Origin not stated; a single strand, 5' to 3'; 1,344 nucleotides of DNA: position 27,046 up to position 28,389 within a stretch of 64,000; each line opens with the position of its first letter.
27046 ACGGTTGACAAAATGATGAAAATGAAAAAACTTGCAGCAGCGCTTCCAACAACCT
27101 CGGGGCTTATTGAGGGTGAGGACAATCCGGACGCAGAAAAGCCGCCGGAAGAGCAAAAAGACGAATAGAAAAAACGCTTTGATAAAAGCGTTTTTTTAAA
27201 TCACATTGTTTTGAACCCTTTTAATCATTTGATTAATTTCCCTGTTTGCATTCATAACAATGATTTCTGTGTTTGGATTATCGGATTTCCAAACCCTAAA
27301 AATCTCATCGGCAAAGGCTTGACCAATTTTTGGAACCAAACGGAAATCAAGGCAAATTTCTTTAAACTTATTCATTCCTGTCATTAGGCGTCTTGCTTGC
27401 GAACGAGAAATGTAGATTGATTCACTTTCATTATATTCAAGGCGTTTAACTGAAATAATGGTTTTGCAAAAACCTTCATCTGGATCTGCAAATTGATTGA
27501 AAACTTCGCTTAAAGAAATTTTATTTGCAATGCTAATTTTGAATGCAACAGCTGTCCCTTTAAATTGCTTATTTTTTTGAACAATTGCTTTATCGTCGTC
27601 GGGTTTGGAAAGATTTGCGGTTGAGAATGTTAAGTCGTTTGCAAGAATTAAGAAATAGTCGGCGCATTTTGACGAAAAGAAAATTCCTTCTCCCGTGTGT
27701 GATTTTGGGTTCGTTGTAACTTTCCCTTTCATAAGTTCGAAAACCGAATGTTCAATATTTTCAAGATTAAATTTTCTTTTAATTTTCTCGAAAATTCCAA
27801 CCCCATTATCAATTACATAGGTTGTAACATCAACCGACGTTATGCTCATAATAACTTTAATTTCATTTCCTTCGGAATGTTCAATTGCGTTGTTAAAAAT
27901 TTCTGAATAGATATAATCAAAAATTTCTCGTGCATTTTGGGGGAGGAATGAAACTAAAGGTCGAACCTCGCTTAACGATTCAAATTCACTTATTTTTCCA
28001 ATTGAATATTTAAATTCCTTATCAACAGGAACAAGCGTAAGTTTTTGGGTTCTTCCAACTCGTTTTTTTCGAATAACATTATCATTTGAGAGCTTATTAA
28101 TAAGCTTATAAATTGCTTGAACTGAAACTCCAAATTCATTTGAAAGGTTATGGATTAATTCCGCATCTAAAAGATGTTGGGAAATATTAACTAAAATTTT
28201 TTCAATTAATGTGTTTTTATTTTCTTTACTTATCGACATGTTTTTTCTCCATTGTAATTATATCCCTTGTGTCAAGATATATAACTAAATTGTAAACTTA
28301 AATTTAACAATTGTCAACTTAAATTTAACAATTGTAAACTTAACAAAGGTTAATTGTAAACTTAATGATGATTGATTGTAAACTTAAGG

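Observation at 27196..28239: Self-contained 'partner-switching' architecture: wHTH + SpoIIAB-like GHKL ATPase + STAS-like domain in one polypeptide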

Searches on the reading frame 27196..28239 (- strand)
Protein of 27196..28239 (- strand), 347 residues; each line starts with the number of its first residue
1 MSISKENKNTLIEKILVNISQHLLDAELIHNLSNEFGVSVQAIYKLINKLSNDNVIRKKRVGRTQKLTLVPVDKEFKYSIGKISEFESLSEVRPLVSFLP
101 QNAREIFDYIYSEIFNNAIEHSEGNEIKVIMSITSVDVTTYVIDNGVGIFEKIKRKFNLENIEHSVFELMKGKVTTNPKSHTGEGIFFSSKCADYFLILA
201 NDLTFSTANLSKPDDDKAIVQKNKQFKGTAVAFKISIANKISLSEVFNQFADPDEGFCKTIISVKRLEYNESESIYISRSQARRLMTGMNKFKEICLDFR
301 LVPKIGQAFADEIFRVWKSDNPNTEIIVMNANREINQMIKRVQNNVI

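Call 3: search_protein_families(library=pfam, proteins=[window:27196-28239:-], max_evalue=1)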
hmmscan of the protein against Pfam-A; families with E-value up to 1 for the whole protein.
window:27196-28239:- (347 aa): 11 families
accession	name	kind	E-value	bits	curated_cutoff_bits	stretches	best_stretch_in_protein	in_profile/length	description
PF14213.11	DUF4325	-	4.7e-11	42.7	23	1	281-334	1-62/64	STAS-like domain of unknown function (DUF4325)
PF02518.31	HATPase_c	-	8.4e-05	23.4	26.4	1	109-168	8-59/111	Histidine kinase-, DNA gyrase B-, and HSP90-like ATPase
PF13581.12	HATPase_c_2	-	0.0024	18.3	27.4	1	101-194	26-110/127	Histidine kinase-like ATPase domain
PF14502.12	HTH_41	-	0.032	14.1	25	1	29-63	9-43/48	Helix-turn-helix domain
PF07450.16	HycH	-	0.033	15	25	1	276-311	59-94/129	Formate hydrogenlyase maturation protein HycH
PF08765.17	Mor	-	0.044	14.2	24.9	1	29-58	74-103/107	Mor transcription activator family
PF03962.21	Mnd1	-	0.048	14.4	23.5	1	29-64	18-53/60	Mnd1 HTH domain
PF19080.5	DUF5772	-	0.058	13.9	26.9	1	219-273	10-63/84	Family of unknown function (DUF5772)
PF08279.18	HTH_11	-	0.06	13.7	25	1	31-54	20-43/55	HTH domain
PF24034.1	DUF7343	-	0.074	13.3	27.6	1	33-69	25-61/62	Domain of unknown function (DUF7343)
PF04182.18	B-block_TFIIIC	-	0.14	12.7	22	1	27-64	19-58/73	B-block binding subunit of TFIIIC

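Call 4: search_protein_families(library=ncbifam, proteins=[window:27196-28239:-], max_evalue=1)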
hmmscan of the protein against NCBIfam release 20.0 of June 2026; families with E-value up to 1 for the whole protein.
window:27196-28239:- (347 aa): 8 families
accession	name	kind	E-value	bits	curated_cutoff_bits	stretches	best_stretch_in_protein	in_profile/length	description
NF052531.1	Strep_LiaS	equivalog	1.9e-05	24.1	450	1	97-179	231-314/328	envelope stress sensor histidine kinase LiaS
NF040691.1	MtrAB_MtrB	equivalog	0.00043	19.4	450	1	114-152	395-433/507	MtrAB system histidine kinase MtrB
NF008184.0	PRK10935.1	equivalog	0.00074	18.3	553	1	113-156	478-522/565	nitrate/nitrite two-component system sensor histidine kinase NarQ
NF007896.0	PRK10600.1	equivalog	0.0023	16.7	578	1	110-156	502-548/598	nitrate/nitrite two-component system sensor histidine kinase NarX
NF011664.0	PRK15084.1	subfamily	0.0033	17.7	145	1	276-313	62-99/135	formate hydrogenlyase maturation protein HycH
TIGR02404.1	trehalos_R_Bsub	equivalog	0.01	15.5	211.95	1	30-171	28-163/233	trehalose operon repressor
NF041547.1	GntR_LSA1692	equivalog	0.012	15.2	275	1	30-208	29-201/233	GntR family transcriptional regulator, LSA1692 subfamily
NF008649.0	PRK11644.1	equivalog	0.036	12.8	408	1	110-175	416-481/499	signal transduction histidine-protein kinase/phosphatase UhpB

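Call 5: search_protein_families(library=padloc, proteins=[window:27196-28239:-], max_evalue=1)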
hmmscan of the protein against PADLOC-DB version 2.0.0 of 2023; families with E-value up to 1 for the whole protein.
window:27196-28239:- (347 aa): 1 family
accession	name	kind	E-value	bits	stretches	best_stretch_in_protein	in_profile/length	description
PDLC01867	CARF3--CARF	-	6.5e-05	20.9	1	14-67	147-197/200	-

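Call 12: find_homologous_proteins(query=window:27196-28239:-)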
Query window:27196-28239:- (347 aa): 6463 proteins with E <= 0.001 among 8000 candidates; the best 120 are listed.
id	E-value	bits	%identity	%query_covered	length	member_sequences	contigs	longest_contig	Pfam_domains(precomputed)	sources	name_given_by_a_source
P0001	1.1e-219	746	100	100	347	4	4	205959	PF14213.12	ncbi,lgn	-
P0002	1.3e-156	539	71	100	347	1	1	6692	PF14213.12,PF02518.32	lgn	-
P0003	3.1e-156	538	70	100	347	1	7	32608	PF14213.12,PF02518.32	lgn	-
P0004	3.3e-156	537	70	100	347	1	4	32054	PF14213.12,PF02518.32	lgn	-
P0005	1.5e-125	437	57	100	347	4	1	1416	PF14213.12,PF02518.32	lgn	-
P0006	1.5e-123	430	56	100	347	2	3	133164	PF14213.12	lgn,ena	-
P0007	4.3e-82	294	45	100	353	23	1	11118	PF14213.12,PF01978.26,PF02518.32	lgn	-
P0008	2.7e-70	255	38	99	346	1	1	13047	PF14213.12,PF02518.32,PF12802.14,PF24034.2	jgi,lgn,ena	-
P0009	3.8e-70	255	39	99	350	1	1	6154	PF14213.12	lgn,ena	-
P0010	8.8e-69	250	40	98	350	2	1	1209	PF14213.12,PF13412.13,PF08279.19,PF01978.26,PF13581.13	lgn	-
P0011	6.3e-68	247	41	95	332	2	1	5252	PF14213.12,PF01978.26,PF02518.32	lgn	-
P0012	1.3e-67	246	41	99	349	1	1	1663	PF14213.12,PF13412.13,PF08279.19,PF13581.13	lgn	-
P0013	3.5e-66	242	38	99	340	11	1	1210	PF14213.12,PF13581.13,PF02518.32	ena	-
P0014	4.3e-66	241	39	100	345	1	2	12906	PF14213.12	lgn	-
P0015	4.5e-66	241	41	95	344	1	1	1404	PF14213.12,PF13581.13,PF02518.32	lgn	-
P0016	6.0e-66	241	38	99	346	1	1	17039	PF14213.12,PF08279.19,PF02796.22,PF13581.13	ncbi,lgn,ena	-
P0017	6.1e-66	241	42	90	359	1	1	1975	PF14213.12,PF13581.13,PF02518.32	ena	-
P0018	1.3e-65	240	41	96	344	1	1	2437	PF14213.12,PF13581.13,PF02518.32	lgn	-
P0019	1.9e-65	239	38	99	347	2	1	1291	PF14213.12,PF08279.19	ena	-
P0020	2.3e-65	239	43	95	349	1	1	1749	PF14213.12,PF13581.13,PF02518.32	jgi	jgi:hypothetical protein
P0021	2.4e-65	239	40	96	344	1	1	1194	PF14213.12,PF13581.13,PF02518.32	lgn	-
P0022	2.4e-65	239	37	99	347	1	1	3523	PF14213.12,PF02518.32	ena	-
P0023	1.3e-64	237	40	99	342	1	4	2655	PF14213.12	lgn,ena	-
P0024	1.4e-64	236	40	99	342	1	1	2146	PF14213.12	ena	-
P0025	2.0e-64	236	41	100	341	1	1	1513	PF14213.12,PF02518.32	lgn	-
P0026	2.2e-64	236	42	95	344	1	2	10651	PF14213.12,PF13581.13,PF02518.32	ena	-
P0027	2.3e-64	236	39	100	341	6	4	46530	PF14213.12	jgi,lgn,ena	-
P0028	2.7e-64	235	37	100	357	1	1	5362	PF14213.12,PF13581.13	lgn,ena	-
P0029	4.0e-64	235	39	98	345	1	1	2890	PF14213.12,PF13581.13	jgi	jgi:anti-sigma regulatory factor (Ser/Thr protein kinase)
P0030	5.7e-64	234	41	90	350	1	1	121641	PF14213.12,PF13412.13,PF21248.4,PF13518.13,PF13581.13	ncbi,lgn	ncbi:MAG: DUF4325 domain-containing protein [bacterium]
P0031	6.2e-64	234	42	95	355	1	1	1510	PF14213.12,PF13581.13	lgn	-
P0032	6.6e-64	234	39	98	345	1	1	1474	PF14213.12,PF13581.13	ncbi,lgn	-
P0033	9.7e-64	234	41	90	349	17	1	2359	PF14213.12,PF02518.32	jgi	jgi:anti-sigma regulatory factor (Ser/Thr protein kinase)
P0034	1.0e-63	234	38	99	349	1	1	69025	PF14213.12,PF02518.32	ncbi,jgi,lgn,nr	ncbi:MAG: DUF4325 domain-containing protein [Oscillospiraceae bacterium]|jgi:anti-sigma regulatory f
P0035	1.1e-63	233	42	94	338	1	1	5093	PF14213.12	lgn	-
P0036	1.3e-63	233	37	100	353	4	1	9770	PF14213.12,PF08279.19,PF27303.1,PF02518.32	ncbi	-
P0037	2.4e-63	232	38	99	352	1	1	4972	PF14213.12,PF13581.13,PF02518.32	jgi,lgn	jgi:anti-sigma regulatory factor (Ser/Thr protein kinase)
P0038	2.4e-63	232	40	97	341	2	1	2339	PF14213.12,PF13581.13,PF02518.32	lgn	-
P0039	2.5e-63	232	38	97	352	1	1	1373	PF14213.12,PF13412.13,PF13581.13,PF12802.14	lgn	-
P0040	2.7e-63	232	40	95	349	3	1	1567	PF14213.12,PF13581.13,PF02518.32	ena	-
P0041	3.0e-63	232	43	94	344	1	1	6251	PF14213.12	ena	-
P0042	3.6e-63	232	42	89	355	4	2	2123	PF14213.12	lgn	-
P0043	3.7e-63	232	39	100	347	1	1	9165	PF14213.12,PF13412.13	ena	-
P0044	3.8e-63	232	40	95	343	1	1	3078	PF14213.12,PF12802.14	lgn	-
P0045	4.3e-63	232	41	95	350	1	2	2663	PF14213.12,PF13581.13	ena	-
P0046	4.6e-63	231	40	98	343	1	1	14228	PF14213.12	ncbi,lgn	-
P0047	4.8e-63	231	38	99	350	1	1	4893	PF14213.12,PF13581.13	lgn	-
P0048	4.9e-63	231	41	95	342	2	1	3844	PF14213.12,PF12802.14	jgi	jgi:hypothetical protein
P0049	5.0e-63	231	38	96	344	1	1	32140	PF14213.12,PF13581.13,PF02518.32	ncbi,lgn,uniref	ncbi:MAG: DUF4325 domain-containing protein [Methylovulum miyakonense]|uniref:STAS-like domain-conta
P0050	5.8e-63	231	38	99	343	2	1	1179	PF14213.12,PF13412.13,PF13581.13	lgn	-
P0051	5.8e-63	231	38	98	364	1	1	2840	PF14213.12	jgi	-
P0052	5.9e-63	231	40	90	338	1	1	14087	PF14213.12,PF13581.13,PF02518.32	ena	-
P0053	6.1e-63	231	38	99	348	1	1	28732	PF14213.12,PF13581.13,PF02518.32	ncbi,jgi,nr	ncbi:MAG: DUF4325 domain-containing protein [Clostridiales bacterium]|jgi:anti-sigma regulatory fact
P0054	6.1e-63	231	39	99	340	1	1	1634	PF14213.12,PF13581.13,PF02518.32,PF24034.2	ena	-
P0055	6.8e-63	231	39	99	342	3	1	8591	PF14213.12,PF02518.32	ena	-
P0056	7.7e-63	231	38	99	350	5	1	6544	PF14213.12,PF02518.32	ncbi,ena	-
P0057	8.2e-63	231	42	90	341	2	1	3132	PF14213.12,PF13581.13,PF02518.32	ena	-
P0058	8.2e-63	231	39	99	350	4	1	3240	PF14213.12,PF13412.13,PF08279.19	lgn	-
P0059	8.2e-63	231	38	100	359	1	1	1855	PF14213.12,PF13581.13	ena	-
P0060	1.1e-62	230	40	95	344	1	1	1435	PF14213.12,PF13581.13,PF02518.32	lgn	-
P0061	1.1e-62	230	40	93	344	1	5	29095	PF14213.12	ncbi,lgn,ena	-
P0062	1.2e-62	230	39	95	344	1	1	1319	PF14213.12,PF13581.13,PF02518.32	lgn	-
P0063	1.3e-62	230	38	99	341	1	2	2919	PF14213.12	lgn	-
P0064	1.4e-62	230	40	95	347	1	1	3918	PF14213.12,PF13581.13,PF12802.14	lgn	-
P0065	1.5e-62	230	38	96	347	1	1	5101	PF14213.12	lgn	-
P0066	1.6e-62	230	38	90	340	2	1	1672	PF14213.12,PF13412.13,PF13545.13,PF24034.2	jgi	-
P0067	1.6e-62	230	41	96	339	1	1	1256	PF14213.12,PF13581.13,PF02518.32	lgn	-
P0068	1.7e-62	230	39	98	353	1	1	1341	PF14213.12,PF13581.13,PF02518.32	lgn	-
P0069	1.7e-62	230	41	95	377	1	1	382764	PF14213.12,PF13581.13,PF02518.32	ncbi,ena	-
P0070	2.0e-62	229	40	96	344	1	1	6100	PF14213.12,PF02518.32,PF12802.14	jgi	jgi:anti-sigma regulatory factor (Ser/Thr protein kinase)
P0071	2.0e-62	229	39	96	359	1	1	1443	PF14213.12,PF13581.13,PF02518.32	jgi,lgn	jgi:anti-sigma regulatory factor (Ser/Thr protein kinase)/biotin operon repressor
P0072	2.1e-62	229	38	99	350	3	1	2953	PF14213.12,PF08279.19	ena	-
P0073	2.3e-62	229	40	95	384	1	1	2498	PF14213.12,PF13581.13,PF12802.14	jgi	jgi:anti-sigma regulatory factor (Ser/Thr protein kinase)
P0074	2.6e-62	229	39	99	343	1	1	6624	PF14213.12,PF08279.19,PF25213.2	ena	-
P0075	2.8e-62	229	37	99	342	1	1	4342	PF14213.12,PF02518.32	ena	-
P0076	2.8e-62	229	40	95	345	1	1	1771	PF14213.12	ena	-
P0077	3.0e-62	229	40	96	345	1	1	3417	PF14213.12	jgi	jgi:anti-sigma regulatory factor (Ser/Thr protein kinase)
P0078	3.4e-62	229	36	99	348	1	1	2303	PF14213.12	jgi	-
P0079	3.6e-62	228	37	99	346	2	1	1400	PF14213.12,PF12802.14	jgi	jgi:DNA-binding Lrp family transcriptional regulator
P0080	3.7e-62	228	37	99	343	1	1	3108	PF14213.12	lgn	-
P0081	3.7e-62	228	39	99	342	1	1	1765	PF14213.12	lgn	-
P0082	4.0e-62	228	42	90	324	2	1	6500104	PF14213.12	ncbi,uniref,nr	ncbi:STAS-like domain-containing protein [Desulfomonile tiedjei]|uniref:STAS-like domain-containing 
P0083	4.2e-62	228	40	91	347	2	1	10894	PF14213.12,PF02518.32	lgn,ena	-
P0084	4.2e-62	228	41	96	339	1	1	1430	PF14213.12,PF13581.13,PF02518.32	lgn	-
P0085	4.4e-62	228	40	90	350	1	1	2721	PF14213.12,PF02518.32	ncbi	-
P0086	4.8e-62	228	41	95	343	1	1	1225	PF14213.12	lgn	-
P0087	5.0e-62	228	39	94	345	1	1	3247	PF14213.12,PF02518.32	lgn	-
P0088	5.1e-62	228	38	92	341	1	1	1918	PF14213.12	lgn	-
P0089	6.4e-62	228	39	96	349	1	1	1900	PF14213.12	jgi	jgi:STAS-like domain of unknown function (DUF4325)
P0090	6.5e-62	228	37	99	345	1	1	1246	PF14213.12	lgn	-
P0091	7.1e-62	228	39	91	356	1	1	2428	PF14213.12,PF13412.13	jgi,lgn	-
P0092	7.4e-62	227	40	95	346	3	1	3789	PF14213.12,PF13581.13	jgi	-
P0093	7.8e-62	227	42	95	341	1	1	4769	PF14213.12,PF02518.32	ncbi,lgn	-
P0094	8.2e-62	227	37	100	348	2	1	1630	PF14213.12,PF08279.19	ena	-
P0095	8.5e-62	227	38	95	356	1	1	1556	PF14213.12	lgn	-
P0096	8.8e-62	227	42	95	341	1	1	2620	PF14213.12,PF02518.32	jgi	-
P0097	9.8e-62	227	38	96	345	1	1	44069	PF14213.12,PF02518.32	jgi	jgi:anti-sigma regulatory factor (Ser/Thr protein kinase)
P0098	1.0e-61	227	38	95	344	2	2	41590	PF14213.12,PF12802.14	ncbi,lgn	-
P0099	1.0e-61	227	39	95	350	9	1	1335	PF14213.12,PF13581.13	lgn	-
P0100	1.2e-61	227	36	98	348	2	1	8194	PF14213.12,PF13581.13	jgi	jgi:anti-sigma regulatory factor (Ser/Thr protein kinase)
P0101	1.2e-61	227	38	99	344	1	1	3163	PF14213.12,PF01475.26,PF13581.13,PF02518.32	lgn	-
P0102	1.4e-61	227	37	99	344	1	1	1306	PF14213.12,PF02518.32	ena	-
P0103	1.4e-61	227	39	94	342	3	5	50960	PF14213.12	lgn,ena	-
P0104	1.5e-61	226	38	99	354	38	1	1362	PF14213.12,PF13581.13,PF02518.32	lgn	-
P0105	1.6e-61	226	39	98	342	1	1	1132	PF14213.12,PF13581.13,PF12802.14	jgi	-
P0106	1.6e-61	226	40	92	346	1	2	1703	PF14213.12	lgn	-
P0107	1.6e-61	226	42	95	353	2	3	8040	PF14213.12,PF13581.13,PF02518.32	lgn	-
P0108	1.8e-61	226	40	90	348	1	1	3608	PF14213.12,PF13581.13,PF02518.32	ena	-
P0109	2.0e-61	226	38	90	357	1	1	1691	PF14213.12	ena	-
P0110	2.0e-61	226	38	96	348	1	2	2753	PF14213.12,PF13581.13,PF02518.32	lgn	-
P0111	2.1e-61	226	40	95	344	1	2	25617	PF14213.12,PF12802.14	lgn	-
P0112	2.4e-61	226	38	95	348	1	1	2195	PF14213.12,PF13581.13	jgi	jgi:DNA-binding transcriptional ArsR family regulator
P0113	2.4e-61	226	39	99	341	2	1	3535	PF14213.12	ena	-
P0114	2.4e-61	226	39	96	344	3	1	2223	PF14213.12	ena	-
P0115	2.5e-61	226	41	98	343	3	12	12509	PF14213.12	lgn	-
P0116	2.5e-61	226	41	95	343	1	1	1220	PF14213.12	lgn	-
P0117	2.6e-61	226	39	95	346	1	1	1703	PF14213.12,PF13581.13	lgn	-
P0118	2.8e-61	226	40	91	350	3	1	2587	PF14213.12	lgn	-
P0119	2.8e-61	226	37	98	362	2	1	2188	PF14213.12,PF13581.13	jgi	jgi:DNA-binding MarR family transcriptional regulator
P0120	2.9e-61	226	44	70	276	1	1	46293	PF14213.12,PF13581.13,PF02518.32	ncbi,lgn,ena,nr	ncbi:MAG: DUF4325 domain-containing protein [Oscillospiraceae bacterium]|nr:DUF4325 domain-containin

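Call 13: search_solved_structures(query=window:27196-28239:-, max_evalue=1, show_alignments=2)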
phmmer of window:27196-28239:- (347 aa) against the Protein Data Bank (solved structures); distinct sequences matched with E-value up to 1: 2.
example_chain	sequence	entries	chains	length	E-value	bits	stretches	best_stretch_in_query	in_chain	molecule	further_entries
4gt8_A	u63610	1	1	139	0.39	13.1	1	100-169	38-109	Sensor protein vraS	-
3zxq_A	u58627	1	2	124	0.63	12.4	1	109-162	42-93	HYPOXIA SENSOR HISTIDINE KINASE RESPONSE REGULATOR DOST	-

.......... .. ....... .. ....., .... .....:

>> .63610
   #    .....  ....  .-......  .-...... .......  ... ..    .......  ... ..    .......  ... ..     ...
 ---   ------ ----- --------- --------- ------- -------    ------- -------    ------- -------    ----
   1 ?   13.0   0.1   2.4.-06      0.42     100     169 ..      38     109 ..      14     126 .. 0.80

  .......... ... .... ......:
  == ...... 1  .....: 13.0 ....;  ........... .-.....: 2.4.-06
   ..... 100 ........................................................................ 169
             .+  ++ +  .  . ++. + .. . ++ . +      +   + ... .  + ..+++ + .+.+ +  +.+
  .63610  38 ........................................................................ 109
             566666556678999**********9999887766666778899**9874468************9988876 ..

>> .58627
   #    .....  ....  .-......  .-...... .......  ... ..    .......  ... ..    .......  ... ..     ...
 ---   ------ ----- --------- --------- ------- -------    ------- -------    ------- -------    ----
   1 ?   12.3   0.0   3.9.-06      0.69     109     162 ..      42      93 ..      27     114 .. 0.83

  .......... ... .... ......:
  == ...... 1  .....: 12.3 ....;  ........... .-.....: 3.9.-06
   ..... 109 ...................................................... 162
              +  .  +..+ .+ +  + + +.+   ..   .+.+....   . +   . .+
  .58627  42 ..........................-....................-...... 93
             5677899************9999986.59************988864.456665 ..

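Call 15: find_encoding_contigs(protein=P0001, flank=6000, max_places=4)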
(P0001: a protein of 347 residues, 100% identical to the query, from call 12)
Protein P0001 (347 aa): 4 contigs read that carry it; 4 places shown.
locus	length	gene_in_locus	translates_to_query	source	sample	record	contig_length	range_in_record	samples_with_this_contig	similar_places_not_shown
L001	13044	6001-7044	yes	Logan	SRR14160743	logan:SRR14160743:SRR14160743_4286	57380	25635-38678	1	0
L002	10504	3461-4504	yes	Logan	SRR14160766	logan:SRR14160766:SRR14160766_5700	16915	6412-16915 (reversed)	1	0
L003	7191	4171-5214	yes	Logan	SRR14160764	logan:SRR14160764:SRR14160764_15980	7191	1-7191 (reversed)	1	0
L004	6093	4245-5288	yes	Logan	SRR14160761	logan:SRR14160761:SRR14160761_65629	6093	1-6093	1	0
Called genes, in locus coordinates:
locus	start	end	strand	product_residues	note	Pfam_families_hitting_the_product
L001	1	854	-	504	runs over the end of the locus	PF01676:Metalloenzyme, PF06415:iPGM_N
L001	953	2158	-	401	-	PF00091:Tubulin, PF12327:FtsZ_C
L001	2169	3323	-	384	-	PF14450:FtsA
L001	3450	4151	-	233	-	-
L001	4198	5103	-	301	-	PF08478:POTRA_1 (faint)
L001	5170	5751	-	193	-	-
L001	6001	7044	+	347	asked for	PF14213:DUF4325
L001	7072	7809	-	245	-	-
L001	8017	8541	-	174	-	-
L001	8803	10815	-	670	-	PF00664:ABC_membrane, PF02463:SMC_N (faint), PF00005:ABC_tran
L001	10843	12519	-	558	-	PF00664:ABC_membrane, PF00005:ABC_tran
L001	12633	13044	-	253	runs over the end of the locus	PF08282:Hydrolase_3, PF05116:S6PP (weak)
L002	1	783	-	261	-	?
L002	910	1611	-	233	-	-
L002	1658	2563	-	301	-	PF08478:POTRA_1 (faint)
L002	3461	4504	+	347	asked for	PF14213:DUF4325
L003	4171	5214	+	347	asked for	PF14213:DUF4325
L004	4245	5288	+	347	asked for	PF14213:DUF4325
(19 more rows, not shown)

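Call 16: find_encoding_contigs(protein=P0003, flank=6000, max_places=3)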
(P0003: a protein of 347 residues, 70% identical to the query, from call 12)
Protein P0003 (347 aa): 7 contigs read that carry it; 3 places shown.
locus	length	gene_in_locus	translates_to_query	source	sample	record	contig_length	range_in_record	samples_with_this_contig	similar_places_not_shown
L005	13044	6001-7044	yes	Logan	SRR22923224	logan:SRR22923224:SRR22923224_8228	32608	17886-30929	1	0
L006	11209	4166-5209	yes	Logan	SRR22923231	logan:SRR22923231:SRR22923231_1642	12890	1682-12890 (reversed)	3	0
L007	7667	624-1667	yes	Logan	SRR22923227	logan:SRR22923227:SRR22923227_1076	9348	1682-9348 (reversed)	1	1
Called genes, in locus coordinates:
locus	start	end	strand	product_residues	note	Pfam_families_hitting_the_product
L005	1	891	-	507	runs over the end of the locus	PF01676:Metalloenzyme, PF06415:iPGM_N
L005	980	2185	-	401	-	PF00091:Tubulin, PF12327:FtsZ_C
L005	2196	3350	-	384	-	PF14450:FtsA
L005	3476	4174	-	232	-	-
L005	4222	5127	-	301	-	PF08478:POTRA_1 (weak)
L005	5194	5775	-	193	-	-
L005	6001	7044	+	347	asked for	PF02518:HATPase_c (faint), PF14213:DUF4325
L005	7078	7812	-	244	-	-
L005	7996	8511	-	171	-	-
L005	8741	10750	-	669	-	PF00664:ABC_membrane, PF00005:ABC_tran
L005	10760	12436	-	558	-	PF00664:ABC_membrane, PF00005:ABC_tran, PF02463:SMC_N (faint)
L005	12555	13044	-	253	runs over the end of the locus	PF08282:Hydrolase_3, PF05116:S6PP (weak)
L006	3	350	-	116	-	?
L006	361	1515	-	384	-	PF14450:FtsA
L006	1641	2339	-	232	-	-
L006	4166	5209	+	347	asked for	PF02518:HATPase_c (faint), PF14213:DUF4325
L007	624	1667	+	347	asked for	PF02518:HATPase_c (faint), PF14213:DUF4325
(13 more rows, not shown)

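Call 17: find_encoding_contigs(protein=P0006, flank=6000, max_places=2)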
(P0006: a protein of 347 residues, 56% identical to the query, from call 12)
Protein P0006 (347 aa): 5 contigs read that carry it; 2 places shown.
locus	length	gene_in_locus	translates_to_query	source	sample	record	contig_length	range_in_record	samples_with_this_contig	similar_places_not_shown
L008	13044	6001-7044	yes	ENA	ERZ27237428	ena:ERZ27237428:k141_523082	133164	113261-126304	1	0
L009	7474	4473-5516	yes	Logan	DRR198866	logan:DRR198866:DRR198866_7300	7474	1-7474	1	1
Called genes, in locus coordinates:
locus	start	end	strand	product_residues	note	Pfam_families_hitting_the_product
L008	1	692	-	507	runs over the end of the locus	PF01676:Metalloenzyme, PF06415:iPGM_N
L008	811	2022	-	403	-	PF00091:Tubulin, PF12327:FtsZ_C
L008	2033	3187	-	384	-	PF14450:FtsA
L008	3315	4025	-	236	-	-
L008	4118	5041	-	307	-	PF08478:POTRA_1 (weak)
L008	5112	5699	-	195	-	-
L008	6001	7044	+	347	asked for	PF14213:DUF4325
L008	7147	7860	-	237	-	-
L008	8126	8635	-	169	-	-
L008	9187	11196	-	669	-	PF00664:ABC_membrane, PF03193:RsgA_GTPase (faint), PF00005:ABC_tran, PF02463:SMC_N (faint)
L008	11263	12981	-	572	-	PF00664:ABC_membrane, PF00005:ABC_tran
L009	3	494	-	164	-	?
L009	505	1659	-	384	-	PF14450:FtsA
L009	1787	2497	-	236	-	-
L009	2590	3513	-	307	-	PF08478:POTRA_1 (weak)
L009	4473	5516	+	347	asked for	PF14213:DUF4325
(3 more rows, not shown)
